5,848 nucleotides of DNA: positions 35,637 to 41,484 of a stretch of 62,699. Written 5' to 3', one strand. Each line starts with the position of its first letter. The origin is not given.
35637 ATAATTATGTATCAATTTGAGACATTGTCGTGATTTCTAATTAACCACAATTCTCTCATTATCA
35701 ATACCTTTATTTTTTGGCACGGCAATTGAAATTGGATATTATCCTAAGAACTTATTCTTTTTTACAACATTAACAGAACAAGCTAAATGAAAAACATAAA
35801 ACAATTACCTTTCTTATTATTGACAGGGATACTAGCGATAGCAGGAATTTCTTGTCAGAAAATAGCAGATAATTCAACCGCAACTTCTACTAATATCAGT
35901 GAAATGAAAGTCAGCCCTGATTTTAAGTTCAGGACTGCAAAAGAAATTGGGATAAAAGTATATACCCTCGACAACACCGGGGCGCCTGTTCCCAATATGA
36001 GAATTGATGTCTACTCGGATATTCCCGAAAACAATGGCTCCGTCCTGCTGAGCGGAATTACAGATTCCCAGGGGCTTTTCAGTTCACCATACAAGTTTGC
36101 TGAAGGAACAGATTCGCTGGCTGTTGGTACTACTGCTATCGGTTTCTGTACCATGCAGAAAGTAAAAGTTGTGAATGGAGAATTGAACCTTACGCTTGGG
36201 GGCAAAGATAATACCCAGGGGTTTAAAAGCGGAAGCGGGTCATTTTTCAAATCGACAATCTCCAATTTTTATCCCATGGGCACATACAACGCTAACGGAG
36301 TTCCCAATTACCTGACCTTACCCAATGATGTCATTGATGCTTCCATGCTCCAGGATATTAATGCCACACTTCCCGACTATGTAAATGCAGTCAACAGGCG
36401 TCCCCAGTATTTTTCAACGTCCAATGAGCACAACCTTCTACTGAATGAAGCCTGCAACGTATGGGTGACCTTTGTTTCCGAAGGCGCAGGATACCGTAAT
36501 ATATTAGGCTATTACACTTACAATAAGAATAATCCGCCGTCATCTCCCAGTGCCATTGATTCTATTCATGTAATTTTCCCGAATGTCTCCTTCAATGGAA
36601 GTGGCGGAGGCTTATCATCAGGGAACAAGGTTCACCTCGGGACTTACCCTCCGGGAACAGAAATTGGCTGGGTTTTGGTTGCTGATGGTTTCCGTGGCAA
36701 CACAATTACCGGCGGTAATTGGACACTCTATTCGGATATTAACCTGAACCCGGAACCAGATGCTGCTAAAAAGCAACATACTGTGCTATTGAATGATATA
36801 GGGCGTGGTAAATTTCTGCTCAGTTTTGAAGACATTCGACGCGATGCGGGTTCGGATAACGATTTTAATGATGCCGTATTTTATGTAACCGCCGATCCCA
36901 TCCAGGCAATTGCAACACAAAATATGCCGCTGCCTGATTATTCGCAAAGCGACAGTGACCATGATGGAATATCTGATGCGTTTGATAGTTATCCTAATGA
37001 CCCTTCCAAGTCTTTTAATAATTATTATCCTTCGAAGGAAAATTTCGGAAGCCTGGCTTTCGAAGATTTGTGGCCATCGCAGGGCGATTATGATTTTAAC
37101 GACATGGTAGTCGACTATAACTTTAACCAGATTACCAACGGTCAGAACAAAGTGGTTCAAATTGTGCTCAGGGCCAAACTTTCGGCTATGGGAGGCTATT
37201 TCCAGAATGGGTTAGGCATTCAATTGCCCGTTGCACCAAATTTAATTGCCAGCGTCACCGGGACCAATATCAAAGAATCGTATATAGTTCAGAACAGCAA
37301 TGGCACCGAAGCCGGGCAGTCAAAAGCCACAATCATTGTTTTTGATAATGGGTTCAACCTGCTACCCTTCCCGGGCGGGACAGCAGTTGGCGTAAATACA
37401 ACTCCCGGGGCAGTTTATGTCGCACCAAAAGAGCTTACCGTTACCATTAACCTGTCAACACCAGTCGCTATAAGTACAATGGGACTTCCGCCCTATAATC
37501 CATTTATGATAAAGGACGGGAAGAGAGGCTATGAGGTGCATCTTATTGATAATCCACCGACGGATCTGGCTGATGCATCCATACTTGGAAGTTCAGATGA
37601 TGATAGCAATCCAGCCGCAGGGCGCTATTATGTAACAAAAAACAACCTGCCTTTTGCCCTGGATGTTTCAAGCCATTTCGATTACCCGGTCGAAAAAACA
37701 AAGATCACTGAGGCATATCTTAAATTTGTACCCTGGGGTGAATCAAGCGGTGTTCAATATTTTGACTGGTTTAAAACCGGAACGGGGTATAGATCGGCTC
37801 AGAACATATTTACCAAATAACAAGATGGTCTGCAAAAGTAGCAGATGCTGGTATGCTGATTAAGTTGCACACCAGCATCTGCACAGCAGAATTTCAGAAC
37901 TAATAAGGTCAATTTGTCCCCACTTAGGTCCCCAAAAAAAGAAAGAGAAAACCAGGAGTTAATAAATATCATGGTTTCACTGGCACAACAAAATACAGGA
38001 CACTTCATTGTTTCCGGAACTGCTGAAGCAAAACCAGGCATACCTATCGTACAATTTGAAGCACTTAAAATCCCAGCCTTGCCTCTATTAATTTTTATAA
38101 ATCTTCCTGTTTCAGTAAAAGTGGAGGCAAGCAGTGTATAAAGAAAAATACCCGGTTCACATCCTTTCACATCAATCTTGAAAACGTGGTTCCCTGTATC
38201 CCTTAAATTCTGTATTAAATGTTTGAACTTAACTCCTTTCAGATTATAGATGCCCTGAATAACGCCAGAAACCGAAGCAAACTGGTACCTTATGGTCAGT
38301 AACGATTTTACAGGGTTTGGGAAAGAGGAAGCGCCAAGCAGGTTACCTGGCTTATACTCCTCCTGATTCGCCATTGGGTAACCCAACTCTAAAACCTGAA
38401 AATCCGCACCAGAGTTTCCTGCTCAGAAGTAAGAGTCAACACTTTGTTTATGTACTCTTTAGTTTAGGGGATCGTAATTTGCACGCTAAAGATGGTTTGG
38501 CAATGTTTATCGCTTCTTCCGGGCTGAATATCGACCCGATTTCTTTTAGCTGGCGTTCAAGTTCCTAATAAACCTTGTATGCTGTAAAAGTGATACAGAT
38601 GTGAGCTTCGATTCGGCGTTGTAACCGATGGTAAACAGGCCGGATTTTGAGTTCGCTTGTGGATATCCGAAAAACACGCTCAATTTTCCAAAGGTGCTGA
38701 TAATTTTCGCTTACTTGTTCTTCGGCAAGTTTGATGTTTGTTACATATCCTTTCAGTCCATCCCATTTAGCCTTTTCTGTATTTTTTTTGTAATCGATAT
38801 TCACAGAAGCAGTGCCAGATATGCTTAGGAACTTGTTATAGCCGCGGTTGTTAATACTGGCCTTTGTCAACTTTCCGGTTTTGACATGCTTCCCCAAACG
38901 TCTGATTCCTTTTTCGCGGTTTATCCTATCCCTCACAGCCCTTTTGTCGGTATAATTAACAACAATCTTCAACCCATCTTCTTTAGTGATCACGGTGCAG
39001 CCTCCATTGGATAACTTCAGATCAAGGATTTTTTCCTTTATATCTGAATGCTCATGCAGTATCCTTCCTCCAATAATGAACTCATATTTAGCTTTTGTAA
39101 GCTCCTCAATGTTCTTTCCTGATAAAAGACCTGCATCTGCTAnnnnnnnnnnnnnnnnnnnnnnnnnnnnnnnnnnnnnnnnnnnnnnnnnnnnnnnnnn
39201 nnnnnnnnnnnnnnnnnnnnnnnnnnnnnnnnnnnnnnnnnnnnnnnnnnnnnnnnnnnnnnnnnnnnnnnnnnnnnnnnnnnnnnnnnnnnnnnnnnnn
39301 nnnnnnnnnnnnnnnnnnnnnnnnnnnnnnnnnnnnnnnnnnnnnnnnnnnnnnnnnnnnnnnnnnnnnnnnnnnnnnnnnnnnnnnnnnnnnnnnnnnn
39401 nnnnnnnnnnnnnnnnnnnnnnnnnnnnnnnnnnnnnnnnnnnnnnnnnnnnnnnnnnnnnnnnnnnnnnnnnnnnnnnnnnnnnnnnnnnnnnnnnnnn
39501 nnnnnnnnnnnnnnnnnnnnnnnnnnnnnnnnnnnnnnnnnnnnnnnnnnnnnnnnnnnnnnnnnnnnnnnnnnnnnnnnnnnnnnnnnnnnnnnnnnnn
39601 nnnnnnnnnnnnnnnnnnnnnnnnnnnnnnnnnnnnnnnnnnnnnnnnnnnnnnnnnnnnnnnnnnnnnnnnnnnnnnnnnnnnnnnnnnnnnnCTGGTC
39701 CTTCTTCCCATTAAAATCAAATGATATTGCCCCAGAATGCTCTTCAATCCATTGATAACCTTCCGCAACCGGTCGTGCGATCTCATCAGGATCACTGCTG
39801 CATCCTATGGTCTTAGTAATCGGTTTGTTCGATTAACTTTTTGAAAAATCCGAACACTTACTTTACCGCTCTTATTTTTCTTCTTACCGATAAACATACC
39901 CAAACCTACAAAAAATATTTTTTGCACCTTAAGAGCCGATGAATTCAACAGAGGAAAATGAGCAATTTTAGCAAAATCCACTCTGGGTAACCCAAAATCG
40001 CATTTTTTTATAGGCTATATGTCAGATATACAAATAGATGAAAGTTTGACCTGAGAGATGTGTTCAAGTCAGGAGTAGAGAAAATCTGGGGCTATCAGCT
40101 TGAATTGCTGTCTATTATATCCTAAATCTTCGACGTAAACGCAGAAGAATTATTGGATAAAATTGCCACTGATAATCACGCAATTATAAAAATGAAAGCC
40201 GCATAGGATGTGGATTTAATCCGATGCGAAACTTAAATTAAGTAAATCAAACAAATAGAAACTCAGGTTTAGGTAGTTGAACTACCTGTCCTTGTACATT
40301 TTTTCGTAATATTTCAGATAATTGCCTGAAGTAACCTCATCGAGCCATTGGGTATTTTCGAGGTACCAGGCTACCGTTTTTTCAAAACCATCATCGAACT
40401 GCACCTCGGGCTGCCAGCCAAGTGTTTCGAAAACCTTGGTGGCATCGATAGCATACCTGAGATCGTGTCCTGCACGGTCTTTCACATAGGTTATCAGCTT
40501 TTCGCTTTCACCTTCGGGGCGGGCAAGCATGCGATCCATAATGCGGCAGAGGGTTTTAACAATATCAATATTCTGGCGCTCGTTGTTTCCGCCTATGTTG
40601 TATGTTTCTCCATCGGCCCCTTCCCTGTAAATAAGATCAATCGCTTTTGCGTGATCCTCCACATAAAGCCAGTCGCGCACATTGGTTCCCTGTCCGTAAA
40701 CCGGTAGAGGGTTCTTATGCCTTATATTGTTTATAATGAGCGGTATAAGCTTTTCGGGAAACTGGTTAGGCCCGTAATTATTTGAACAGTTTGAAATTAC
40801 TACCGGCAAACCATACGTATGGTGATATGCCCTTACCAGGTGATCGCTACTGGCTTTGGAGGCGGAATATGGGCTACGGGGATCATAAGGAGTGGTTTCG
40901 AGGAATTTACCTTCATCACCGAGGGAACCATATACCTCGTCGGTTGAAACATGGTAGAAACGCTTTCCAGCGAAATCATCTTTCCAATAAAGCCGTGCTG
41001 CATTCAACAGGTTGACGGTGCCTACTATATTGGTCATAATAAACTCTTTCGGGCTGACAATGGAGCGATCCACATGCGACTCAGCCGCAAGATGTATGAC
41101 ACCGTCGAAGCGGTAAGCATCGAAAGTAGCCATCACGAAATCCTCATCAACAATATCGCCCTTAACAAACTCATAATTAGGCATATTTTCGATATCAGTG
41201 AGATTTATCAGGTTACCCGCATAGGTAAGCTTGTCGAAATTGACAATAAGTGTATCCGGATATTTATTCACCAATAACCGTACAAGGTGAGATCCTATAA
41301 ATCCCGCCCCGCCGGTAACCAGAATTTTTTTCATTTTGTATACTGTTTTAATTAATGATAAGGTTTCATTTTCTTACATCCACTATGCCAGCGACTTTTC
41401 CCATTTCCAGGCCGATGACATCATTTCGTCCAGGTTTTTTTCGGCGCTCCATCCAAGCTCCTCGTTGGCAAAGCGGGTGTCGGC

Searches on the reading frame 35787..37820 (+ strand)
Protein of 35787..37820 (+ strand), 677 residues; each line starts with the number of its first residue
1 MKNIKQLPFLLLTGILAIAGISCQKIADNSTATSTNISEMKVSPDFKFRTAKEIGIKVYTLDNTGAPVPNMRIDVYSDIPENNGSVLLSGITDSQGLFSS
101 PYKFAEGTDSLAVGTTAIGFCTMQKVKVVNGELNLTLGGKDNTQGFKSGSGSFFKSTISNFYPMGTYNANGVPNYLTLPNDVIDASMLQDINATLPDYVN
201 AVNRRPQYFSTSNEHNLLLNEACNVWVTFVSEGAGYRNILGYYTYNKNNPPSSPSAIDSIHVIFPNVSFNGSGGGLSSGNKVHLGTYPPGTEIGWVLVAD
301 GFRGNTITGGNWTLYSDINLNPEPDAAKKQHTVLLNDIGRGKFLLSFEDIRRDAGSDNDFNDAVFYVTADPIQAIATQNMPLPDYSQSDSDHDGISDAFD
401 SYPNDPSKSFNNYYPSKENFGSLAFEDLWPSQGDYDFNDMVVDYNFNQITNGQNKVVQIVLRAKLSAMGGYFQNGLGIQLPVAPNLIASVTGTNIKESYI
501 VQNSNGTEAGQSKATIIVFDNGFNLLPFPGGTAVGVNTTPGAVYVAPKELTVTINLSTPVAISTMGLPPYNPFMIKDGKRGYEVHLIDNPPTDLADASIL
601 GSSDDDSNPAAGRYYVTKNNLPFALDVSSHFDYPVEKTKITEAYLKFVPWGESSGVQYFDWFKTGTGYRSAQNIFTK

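Call 65: search_protein_families(library=pfam, proteins=[window:35787-37820:+], max_evalue=0.001)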
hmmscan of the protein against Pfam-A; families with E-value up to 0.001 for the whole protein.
window:35787-37820:+ (677 aa): 2 families
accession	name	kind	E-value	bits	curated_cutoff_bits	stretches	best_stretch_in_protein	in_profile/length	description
PF16130.10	DUF4842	-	5.9e-57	193.6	22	1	454-662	1-208/208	Domain of unknown function (DUF4842)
PF13448.11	DUF4114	-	7.6e-24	84.9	27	2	288-369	2-84/85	Domain of unknown function (DUF4114)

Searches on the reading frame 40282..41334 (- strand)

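Call 65: search_protein_families(library=pfam, proteins=[window:40282-41334:-], max_evalue=0.001)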
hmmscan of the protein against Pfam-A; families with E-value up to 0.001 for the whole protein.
window:40282-41334:- (350 aa): 7 families
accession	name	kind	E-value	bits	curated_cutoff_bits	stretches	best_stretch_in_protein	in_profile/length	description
PF16363.11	GDP_Man_Dehyd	-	3.9e-97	326.1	27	1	5-320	1-332/332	GDP-mannose 4,6 dehydratase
PF01370.27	Epimerase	-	1.5e-70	237.8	20.9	1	4-248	1-240/240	NAD dependent epimerase/dehydratase family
PF01073.25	3Beta_HSD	-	2.4e-16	60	22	1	5-232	1-225/280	3-beta hydroxysteroid dehydrogenase/isomerase family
PF02719.21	Polysacc_synt_2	-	4.1e-15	56.2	20.2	1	4-132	1-129/293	Polysaccharide biosynthesis protein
PF07993.18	NAD_binding_4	-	7.5e-15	55.2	20.1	1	6-185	1-206/258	Male sterility protein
PF04321.23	RmlD_sub_bind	-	1.1e-12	48.1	27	1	3-173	2-142/287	RmlD substrate binding domain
PF00106.31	adh_short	-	0.00024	21.1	26.6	0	2-119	1-125/195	short chain dehydrogenase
